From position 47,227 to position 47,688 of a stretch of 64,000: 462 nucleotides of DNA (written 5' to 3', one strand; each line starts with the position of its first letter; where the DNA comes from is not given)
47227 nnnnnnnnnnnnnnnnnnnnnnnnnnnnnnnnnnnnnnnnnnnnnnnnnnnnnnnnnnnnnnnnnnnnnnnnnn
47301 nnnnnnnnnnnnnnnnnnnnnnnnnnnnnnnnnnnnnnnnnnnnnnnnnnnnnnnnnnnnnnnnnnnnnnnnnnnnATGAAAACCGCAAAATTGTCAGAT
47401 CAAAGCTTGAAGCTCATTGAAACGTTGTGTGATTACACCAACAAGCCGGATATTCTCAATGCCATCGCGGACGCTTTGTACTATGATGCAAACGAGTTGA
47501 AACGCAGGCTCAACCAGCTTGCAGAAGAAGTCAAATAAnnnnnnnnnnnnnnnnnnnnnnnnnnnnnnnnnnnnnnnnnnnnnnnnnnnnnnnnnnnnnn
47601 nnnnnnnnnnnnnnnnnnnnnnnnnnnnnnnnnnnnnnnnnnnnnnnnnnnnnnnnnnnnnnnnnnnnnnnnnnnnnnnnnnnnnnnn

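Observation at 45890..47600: rtcB RNA-ligase cassette inserted between ~220-bp direct repeats just upstream of terL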

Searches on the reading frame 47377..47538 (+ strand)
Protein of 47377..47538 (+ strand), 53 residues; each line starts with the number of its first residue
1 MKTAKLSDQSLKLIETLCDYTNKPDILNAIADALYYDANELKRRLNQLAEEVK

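Call 5: search_protein_families(library=pfam, proteins=[window:47377-47538:+], max_evalue=0.01)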
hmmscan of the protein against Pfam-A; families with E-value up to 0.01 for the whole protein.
window:47377-47538:+ (53 aa): 0 families

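Call 10: search_protein_families(library=phrogs, proteins=[window:47377-47538:+], max_evalue=0.01)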
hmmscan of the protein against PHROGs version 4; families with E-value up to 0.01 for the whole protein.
window:47377-47538:+ (53 aa): 0 families

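Call 21: find_related_loci(query=window:47377-47538:+, collection=viral_contigs, flank=5000)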
Query window:47377-47538:+ (53 aa) in viral_contigs; peptide patterns used: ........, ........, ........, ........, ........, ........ (x = any residue, [..] = any of these).
323 stretches matched a pattern; 234 encode a relative of the query (tblastn E <= 1e-3); the best 80 are kept; 80 distinct loci.
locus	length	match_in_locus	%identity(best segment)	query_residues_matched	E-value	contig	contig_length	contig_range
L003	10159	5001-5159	98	1-53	2e-30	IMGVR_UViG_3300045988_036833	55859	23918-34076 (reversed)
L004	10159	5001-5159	96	1-53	2e-29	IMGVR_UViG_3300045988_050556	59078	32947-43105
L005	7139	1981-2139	96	1-53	2e-29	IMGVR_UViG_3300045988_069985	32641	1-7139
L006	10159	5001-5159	94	1-53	3e-29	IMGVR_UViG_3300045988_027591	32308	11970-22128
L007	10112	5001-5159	96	1-53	2e-29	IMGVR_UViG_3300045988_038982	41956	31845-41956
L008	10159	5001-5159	96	1-53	2e-29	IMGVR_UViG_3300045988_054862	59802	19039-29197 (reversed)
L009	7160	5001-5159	96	1-53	2e-29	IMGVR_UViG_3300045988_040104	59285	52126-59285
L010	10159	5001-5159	96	1-53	2e-29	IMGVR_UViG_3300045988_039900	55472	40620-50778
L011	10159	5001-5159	96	1-53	2e-29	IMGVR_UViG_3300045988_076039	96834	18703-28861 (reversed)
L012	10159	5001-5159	96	1-53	2e-29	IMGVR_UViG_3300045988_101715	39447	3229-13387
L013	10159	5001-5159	96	1-53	2e-29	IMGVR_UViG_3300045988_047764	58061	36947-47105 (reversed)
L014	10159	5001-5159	94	1-53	3e-29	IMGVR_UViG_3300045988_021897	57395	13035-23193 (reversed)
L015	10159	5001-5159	96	1-53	2e-29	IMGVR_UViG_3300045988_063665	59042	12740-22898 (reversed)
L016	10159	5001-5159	96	1-53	2e-29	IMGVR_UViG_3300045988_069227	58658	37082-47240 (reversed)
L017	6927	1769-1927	96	1-53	2e-29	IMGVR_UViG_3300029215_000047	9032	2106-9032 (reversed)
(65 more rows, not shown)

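Call 47: find_homologous_proteins(query=window:47377-47538:+, max_evalue=0.001)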
Query window:47377-47538:+ (53 aa): 34 proteins with E <= 0.001 among 34 candidates.
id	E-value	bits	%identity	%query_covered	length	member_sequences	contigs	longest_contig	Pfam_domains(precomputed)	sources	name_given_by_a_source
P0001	3.5e-23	96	91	100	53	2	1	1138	-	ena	-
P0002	1.7e-22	94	89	100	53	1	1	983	-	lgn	-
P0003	2.2e-22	94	89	100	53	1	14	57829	-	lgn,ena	-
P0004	2.7e-22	94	89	100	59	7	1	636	-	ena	-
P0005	3.6e-22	93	89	100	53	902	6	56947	-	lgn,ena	-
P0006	4.4e-22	93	87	100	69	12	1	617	-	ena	-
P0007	8.6e-22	92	92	100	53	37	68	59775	-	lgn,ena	-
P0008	1.1e-21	92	87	100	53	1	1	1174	-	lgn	-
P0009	1.2e-21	92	88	96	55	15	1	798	-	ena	-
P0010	1.3e-21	92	85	100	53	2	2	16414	-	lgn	-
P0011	1.8e-21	91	87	100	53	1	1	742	-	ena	-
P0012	2.3e-21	91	89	100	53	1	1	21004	-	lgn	-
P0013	2.3e-21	91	83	100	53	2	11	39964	-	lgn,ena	-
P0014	3.0e-21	90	87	100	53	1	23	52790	-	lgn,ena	-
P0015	3.0e-21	90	83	100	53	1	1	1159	-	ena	-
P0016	3.1e-21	90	81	100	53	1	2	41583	-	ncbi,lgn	-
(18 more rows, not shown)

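Call 49: find_encoding_contigs(protein=P0016, flank=4000, max_places=4)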
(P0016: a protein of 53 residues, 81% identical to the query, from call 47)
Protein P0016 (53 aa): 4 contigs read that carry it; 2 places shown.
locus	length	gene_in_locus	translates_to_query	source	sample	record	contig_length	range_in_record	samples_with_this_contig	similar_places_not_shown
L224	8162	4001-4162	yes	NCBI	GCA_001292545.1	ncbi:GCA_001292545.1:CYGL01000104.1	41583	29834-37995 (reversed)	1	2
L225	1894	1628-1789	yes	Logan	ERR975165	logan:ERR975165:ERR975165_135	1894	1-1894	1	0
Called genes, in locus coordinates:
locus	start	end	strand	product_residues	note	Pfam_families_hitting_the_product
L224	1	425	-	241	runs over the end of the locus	PF08346:AntA, PF10552:ORF6C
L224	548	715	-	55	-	-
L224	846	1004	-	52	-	-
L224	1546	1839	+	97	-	-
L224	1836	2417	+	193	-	PF00239:Resolvase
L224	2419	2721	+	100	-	-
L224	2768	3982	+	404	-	PF01139:RtcB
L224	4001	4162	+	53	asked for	-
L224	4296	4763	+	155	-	-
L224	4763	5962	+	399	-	PF22530:Terminase-T7_RNaseH-like (weak)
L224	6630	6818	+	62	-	-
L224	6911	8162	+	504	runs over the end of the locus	PF05133:SPP1_portal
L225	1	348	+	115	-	?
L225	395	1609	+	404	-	PF01139:RtcB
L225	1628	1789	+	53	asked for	-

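Call 70: predict_structure(alignment_id=A2)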
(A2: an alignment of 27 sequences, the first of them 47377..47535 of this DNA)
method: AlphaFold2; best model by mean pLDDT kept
length: 53 residues; sequences in the alignment: 27
mean_pLDDT: 87.7   pTM: 0.63
mean pLDDT of the five models: 87.7, 86.4, 75.2, 74.4, 67.2
residues with pLDDT >= 90: 30; 70-90: 18; 50-70: 3; < 50: 2
segments of 3 or more residues with pLDDT < 50: none
pLDDT, mean of each block of 10 residues (from residue 1): 72 90 93 95 91 78
secondary structure, 60 per line:
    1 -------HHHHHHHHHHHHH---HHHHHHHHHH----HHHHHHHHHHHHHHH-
elements in order: H8-20 H24-33 H38-52
